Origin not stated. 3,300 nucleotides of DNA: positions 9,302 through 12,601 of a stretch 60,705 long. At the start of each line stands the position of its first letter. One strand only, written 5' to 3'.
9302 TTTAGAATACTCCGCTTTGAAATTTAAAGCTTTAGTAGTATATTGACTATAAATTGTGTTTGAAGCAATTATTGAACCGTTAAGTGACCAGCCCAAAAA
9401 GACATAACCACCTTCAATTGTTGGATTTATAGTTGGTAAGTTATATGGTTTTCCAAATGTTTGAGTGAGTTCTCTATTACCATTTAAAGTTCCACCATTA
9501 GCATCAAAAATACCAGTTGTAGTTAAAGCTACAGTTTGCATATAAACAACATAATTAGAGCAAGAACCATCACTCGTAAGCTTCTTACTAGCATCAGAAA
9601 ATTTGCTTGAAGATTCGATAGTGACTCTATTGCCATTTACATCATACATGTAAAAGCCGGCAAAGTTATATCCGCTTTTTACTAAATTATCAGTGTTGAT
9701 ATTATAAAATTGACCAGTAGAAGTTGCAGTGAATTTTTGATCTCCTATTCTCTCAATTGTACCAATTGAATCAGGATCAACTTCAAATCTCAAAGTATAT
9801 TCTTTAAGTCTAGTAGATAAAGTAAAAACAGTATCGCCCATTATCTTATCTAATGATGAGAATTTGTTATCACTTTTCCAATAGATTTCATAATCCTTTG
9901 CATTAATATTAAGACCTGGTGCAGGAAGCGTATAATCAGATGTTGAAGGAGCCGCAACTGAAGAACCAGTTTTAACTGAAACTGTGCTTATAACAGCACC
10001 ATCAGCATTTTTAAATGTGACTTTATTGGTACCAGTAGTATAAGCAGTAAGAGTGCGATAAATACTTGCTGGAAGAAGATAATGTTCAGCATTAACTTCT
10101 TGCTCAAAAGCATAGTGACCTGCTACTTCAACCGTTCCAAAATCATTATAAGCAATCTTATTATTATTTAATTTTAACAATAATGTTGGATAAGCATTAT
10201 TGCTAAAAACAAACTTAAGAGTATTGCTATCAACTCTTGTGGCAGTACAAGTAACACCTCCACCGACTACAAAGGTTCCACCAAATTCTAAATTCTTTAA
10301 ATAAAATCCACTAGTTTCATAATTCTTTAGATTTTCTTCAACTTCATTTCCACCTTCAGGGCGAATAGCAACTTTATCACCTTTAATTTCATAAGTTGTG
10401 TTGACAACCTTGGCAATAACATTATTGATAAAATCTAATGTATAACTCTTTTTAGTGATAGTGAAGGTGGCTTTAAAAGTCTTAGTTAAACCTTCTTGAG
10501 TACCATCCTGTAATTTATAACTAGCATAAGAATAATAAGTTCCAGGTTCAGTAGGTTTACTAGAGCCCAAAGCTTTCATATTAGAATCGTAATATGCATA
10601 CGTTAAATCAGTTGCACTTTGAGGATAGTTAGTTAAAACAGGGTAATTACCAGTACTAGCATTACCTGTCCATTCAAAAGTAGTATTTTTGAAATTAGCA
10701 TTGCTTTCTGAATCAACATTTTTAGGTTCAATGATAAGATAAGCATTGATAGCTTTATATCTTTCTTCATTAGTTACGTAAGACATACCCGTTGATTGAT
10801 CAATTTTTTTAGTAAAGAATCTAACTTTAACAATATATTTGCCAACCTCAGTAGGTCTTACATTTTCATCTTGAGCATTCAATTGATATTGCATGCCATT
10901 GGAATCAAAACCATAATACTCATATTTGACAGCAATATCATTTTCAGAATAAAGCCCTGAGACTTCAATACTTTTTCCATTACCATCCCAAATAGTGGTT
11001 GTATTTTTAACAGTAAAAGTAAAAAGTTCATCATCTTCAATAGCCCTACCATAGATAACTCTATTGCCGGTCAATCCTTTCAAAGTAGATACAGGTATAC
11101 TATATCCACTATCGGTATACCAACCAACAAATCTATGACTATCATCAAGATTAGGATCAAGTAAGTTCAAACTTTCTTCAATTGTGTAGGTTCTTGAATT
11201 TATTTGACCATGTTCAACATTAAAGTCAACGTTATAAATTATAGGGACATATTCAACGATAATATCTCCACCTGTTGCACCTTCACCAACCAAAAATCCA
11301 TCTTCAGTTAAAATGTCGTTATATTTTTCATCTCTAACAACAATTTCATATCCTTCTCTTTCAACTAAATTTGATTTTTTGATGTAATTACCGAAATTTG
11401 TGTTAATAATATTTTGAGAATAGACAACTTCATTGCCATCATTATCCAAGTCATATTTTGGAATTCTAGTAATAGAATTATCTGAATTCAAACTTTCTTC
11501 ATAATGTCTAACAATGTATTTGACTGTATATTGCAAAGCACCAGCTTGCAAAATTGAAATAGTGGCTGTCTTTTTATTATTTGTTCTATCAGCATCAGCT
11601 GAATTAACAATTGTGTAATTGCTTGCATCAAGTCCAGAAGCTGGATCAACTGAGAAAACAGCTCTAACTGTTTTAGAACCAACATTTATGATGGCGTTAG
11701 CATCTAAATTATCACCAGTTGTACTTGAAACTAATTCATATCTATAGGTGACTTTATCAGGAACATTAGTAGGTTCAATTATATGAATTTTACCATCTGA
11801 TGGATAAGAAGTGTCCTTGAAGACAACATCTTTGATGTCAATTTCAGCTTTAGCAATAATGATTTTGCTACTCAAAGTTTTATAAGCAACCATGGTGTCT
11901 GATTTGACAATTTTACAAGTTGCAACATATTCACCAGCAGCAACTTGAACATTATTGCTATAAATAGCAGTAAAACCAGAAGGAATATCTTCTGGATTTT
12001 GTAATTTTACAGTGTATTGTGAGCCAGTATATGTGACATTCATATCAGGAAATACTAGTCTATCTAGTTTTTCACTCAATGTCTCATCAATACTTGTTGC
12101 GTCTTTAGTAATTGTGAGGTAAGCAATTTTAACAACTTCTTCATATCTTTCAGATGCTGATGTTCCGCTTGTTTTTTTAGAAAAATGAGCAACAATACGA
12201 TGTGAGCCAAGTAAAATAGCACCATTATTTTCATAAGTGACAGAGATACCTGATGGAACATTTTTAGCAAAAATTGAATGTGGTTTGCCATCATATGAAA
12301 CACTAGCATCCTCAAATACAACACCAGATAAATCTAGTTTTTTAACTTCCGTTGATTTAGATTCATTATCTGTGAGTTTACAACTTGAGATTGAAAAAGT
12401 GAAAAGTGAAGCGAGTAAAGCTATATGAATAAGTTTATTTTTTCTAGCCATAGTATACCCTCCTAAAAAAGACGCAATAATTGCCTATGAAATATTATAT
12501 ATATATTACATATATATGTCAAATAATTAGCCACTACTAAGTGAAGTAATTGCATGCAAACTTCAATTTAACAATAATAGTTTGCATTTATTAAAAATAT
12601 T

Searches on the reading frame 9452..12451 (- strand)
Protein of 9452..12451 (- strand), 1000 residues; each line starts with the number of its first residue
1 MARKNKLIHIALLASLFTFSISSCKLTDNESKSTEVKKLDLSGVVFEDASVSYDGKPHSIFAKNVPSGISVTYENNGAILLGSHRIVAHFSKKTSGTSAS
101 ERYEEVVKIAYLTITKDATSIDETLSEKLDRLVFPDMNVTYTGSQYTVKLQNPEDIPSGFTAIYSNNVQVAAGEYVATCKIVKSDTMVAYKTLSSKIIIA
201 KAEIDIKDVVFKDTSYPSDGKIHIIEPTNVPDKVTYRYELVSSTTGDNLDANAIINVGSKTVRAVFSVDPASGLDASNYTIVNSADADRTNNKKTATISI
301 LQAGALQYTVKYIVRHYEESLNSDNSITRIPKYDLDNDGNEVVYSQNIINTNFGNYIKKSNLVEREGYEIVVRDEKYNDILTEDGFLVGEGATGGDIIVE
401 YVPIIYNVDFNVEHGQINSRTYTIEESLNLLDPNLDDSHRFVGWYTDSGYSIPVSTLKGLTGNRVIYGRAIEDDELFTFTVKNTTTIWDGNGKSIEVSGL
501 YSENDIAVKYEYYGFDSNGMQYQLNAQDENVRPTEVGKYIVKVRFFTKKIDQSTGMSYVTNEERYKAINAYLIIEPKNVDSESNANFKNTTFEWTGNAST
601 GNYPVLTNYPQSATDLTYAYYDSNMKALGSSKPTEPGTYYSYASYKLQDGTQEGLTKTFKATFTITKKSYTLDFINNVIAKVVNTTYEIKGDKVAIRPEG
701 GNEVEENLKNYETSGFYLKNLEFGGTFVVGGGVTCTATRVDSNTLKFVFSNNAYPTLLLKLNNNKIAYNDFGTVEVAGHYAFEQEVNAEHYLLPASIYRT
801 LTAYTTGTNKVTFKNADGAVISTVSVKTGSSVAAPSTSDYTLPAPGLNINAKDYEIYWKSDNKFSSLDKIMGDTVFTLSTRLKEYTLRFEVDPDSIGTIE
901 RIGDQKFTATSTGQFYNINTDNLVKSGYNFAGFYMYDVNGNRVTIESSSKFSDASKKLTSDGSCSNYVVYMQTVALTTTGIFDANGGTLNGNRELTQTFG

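Call 77: search_protein_families(library=pfam, proteins=[window:9452-12451:-], max_evalue=0.05)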
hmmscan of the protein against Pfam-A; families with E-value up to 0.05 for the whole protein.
window:9452-12451:- (1000 aa): 2 families
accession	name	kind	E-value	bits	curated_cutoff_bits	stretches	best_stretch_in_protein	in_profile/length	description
PF09479.16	Flg_new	-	1.3e-05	25.6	27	1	406-467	1-63/65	Listeria-Bacteroides repeat domain (List_Bact_rpt)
PF19190.6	BACON_2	-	0.042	14.2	25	0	267-308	45-85/94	Viral BACON domain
